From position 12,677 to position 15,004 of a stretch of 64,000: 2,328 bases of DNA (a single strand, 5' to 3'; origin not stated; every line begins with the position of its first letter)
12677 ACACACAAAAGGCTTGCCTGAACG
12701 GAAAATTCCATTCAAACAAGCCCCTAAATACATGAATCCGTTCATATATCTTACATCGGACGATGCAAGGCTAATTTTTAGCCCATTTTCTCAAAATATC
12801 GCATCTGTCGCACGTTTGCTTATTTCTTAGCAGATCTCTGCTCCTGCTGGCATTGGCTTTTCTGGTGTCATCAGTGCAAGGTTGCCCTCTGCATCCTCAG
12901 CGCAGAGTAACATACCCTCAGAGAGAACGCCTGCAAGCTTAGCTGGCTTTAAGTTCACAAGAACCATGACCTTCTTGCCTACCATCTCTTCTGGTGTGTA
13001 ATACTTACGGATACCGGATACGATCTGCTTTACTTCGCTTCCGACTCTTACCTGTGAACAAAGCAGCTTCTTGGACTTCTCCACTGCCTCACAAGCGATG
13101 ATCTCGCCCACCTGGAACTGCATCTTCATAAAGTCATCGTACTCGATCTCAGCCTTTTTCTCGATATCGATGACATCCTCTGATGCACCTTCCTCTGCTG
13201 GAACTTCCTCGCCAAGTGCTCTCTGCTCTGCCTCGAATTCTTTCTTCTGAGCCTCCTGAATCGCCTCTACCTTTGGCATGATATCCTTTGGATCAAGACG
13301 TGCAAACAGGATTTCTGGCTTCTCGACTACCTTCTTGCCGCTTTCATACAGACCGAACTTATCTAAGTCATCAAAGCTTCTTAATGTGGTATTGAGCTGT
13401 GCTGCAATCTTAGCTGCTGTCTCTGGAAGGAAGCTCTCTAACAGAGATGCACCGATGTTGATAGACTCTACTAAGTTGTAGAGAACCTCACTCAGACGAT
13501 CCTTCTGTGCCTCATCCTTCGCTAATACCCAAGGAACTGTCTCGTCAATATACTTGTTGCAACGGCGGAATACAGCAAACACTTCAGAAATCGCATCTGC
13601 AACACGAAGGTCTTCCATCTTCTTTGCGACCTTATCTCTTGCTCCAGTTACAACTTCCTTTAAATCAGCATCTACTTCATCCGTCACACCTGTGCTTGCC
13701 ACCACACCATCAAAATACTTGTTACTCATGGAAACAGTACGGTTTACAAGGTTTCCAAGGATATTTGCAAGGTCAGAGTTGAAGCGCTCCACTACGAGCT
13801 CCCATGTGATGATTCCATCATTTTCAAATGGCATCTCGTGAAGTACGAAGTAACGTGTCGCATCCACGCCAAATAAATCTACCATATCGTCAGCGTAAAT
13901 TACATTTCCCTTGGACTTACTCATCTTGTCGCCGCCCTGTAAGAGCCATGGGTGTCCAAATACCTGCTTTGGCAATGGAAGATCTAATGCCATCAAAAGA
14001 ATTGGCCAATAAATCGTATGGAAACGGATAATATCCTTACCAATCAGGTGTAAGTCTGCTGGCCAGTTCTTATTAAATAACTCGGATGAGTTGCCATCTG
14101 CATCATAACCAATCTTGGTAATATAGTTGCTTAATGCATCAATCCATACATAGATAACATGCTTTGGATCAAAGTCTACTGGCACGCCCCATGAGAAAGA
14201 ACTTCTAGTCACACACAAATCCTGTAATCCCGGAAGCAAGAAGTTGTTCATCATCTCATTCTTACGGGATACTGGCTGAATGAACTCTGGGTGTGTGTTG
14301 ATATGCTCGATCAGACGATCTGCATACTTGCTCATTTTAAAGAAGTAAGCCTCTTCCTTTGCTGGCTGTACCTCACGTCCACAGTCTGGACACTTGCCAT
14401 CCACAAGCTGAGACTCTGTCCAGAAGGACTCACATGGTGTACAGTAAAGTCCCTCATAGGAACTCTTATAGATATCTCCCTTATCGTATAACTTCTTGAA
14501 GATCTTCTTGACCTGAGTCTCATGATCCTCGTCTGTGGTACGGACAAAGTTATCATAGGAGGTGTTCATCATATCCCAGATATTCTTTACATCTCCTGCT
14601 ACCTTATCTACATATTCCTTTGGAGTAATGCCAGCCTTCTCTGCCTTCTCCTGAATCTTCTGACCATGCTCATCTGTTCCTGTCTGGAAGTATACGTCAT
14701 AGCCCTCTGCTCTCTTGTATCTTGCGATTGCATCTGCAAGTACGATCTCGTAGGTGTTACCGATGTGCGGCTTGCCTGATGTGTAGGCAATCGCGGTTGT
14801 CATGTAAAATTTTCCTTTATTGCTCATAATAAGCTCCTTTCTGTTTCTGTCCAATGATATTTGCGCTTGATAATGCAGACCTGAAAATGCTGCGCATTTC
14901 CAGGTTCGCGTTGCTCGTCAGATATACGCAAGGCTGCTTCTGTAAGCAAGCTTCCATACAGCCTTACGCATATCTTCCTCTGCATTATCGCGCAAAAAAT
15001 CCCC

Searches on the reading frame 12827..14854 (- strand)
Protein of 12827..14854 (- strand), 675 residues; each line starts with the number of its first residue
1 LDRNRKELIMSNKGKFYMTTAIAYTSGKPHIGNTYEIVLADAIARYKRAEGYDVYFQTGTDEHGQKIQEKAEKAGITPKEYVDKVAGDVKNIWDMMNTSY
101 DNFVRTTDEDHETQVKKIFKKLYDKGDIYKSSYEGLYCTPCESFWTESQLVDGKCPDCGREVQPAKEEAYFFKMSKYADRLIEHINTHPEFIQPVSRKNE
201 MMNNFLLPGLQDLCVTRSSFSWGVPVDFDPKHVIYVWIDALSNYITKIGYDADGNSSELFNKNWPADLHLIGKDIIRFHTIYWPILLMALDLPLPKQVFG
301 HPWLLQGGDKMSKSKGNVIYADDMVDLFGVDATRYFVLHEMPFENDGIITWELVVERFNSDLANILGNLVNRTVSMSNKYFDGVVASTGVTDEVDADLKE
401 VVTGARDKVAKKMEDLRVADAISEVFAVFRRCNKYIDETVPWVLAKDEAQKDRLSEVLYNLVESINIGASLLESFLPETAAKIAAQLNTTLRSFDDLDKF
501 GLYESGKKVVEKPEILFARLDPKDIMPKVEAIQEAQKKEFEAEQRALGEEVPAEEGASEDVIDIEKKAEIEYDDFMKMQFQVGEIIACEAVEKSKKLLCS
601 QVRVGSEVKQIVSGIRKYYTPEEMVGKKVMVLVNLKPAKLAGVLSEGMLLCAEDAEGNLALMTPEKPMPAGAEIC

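Call 18: search_protein_families(library=pfam, proteins=[window:12827-14854:-], max_evalue=0.001)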
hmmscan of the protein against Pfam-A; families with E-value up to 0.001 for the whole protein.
window:12827-14854:- (675 aa): 6 families
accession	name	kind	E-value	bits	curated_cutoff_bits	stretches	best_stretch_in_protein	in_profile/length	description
PF09334.17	tRNA-synt_1g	-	2.8e-111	372.5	20.1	2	166-373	180-390/391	tRNA synthetases class I (M)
PF00133.28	tRNA-synt_1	-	6.1e-34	117.9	22.7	2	12-226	21-243/414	tRNA synthetases class I (I, L, M and V)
PF01588.26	tRNA_bind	-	3.7e-29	101.1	27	1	581-672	2-95/96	Putative tRNA binding domain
PF01406.26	tRNA-synt_1e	-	5.9e-12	46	27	1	12-135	8-128/301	tRNA synthetases class I (C) catalytic domain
PF01921.24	tRNA-synt_1f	-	1.3e-09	37.9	27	1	271-344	240-316/360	tRNA synthetases class I (K)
PF19303.5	Anticodon_3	-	3.9e-09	37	23.5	1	388-522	4-137/152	Anticodon binding domain of methionyl tRNA ligase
